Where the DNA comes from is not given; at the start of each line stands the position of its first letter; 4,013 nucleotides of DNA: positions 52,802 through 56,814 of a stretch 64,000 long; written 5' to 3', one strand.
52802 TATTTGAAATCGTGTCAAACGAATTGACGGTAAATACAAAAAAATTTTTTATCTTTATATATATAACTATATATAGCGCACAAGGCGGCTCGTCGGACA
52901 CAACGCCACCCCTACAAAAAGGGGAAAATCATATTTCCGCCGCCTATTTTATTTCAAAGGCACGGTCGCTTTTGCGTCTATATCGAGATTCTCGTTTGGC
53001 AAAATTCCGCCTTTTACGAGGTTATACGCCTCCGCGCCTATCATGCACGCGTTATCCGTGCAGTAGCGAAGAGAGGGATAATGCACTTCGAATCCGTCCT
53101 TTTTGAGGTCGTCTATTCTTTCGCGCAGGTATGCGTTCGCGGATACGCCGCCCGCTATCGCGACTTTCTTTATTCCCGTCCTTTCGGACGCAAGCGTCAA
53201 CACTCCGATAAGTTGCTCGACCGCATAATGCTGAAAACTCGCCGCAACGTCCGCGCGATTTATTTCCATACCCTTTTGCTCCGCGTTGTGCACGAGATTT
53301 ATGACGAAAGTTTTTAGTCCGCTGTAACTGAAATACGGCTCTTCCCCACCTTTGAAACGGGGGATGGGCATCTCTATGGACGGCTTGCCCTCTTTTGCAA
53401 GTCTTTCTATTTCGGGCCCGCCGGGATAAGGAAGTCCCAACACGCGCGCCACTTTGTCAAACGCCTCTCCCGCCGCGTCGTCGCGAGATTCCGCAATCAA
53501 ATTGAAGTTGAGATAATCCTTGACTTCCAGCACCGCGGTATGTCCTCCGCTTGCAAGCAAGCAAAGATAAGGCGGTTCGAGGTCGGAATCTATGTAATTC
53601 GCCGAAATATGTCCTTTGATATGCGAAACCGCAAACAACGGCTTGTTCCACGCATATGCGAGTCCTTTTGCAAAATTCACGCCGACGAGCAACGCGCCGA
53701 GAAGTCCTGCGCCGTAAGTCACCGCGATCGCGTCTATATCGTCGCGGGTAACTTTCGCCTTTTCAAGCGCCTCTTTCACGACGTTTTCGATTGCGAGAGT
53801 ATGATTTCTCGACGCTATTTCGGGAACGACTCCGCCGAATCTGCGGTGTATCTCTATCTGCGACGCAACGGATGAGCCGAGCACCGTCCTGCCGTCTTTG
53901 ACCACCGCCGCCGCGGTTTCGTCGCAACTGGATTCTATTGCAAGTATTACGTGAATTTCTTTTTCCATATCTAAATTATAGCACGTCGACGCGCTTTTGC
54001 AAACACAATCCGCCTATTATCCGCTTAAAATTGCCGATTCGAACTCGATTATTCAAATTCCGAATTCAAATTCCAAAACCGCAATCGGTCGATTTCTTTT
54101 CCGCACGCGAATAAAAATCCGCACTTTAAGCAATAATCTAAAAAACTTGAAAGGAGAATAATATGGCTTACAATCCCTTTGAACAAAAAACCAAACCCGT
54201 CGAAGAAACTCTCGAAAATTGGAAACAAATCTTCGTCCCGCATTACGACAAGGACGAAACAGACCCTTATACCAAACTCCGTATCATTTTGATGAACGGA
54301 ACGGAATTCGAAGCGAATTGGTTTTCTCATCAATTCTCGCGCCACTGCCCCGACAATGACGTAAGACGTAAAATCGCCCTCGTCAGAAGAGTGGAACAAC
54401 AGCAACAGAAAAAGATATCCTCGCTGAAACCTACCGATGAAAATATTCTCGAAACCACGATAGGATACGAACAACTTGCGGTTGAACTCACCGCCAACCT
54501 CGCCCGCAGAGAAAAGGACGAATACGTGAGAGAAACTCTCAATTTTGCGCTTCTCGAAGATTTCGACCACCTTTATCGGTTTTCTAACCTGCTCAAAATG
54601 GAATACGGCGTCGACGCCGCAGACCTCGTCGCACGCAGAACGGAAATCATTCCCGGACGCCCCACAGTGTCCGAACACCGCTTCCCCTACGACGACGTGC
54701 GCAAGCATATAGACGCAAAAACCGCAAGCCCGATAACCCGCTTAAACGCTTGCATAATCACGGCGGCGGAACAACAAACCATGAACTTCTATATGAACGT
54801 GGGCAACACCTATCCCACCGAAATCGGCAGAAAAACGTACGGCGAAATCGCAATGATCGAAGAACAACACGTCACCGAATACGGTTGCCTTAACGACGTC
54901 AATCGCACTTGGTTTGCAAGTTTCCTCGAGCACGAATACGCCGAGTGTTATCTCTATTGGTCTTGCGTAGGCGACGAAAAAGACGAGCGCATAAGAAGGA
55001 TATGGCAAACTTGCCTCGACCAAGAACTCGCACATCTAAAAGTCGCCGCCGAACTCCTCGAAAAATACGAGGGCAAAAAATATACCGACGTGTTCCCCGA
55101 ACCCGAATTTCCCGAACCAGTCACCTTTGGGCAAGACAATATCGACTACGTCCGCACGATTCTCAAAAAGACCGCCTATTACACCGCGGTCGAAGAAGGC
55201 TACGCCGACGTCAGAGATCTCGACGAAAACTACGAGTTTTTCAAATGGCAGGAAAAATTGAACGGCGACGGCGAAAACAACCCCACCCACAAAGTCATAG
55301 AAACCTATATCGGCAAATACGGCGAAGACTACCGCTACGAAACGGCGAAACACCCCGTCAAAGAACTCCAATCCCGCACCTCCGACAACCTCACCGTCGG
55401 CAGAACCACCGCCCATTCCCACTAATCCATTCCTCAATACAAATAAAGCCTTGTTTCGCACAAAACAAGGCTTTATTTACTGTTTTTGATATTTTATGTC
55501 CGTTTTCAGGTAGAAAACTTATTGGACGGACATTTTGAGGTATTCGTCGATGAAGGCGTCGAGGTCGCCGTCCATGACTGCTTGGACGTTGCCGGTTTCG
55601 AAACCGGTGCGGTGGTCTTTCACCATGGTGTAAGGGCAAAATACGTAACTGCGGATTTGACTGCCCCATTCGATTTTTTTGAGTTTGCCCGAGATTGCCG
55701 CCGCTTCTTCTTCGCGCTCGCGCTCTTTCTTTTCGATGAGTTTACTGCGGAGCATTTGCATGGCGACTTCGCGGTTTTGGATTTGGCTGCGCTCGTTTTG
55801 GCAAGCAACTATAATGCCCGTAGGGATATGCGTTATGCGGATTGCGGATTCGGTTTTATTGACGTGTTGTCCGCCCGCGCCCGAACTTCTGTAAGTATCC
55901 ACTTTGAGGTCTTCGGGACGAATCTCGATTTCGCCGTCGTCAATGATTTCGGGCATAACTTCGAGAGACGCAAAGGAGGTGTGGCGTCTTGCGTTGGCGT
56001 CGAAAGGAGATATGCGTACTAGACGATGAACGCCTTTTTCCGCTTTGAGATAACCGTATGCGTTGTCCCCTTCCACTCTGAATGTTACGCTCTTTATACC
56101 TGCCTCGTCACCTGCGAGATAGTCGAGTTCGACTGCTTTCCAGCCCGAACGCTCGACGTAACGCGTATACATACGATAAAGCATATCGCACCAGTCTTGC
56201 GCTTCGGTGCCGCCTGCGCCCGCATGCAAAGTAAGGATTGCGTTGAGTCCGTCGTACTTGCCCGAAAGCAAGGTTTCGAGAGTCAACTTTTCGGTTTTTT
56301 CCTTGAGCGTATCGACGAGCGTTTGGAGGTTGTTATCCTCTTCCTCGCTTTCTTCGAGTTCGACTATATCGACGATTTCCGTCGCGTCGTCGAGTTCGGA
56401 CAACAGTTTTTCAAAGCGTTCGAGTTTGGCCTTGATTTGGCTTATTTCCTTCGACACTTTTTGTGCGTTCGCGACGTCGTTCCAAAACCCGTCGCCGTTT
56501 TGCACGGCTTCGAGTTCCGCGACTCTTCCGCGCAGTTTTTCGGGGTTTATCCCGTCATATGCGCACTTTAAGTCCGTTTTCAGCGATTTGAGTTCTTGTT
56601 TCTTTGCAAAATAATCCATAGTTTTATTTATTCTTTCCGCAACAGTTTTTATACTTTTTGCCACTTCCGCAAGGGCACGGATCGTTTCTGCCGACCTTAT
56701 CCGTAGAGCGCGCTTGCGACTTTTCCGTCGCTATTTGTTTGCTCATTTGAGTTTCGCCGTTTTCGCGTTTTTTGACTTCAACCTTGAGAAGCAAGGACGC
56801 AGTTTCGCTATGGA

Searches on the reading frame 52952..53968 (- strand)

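Call 95: search_protein_families(library=pfam, proteins=[window:52952-53968:-], max_evalue=1e-8)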
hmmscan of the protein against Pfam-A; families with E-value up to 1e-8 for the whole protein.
window:52952-53968:- (339 aa): 2 families
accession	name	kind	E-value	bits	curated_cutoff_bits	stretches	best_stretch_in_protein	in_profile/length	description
PF00814.31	TsaD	-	3.3e-91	306.1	24.8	1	28-311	1-263/264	tRNA N6-adenosine threonylcarbamoyltransferase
PF22521.2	HypF_C_2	-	6.8e-09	36.3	27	0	229-306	157-235/241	Carbamoyltransferase, Kae1-like Domain, second subdomain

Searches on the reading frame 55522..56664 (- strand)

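Call 95: search_protein_families(library=pfam, proteins=[window:55522-56664:-], max_evalue=1e-8)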
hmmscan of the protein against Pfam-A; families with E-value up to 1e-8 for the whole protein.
window:55522-56664:- (381 aa): 2 families
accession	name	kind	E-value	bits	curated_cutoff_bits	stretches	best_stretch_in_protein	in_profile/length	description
PF03462.23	PCRF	-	2.4e-56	191.1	24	1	46-233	3-193/194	PCRF domain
PF00472.26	RF-1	-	2.1e-44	150.6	35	1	244-352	3-116/116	RF-1 domain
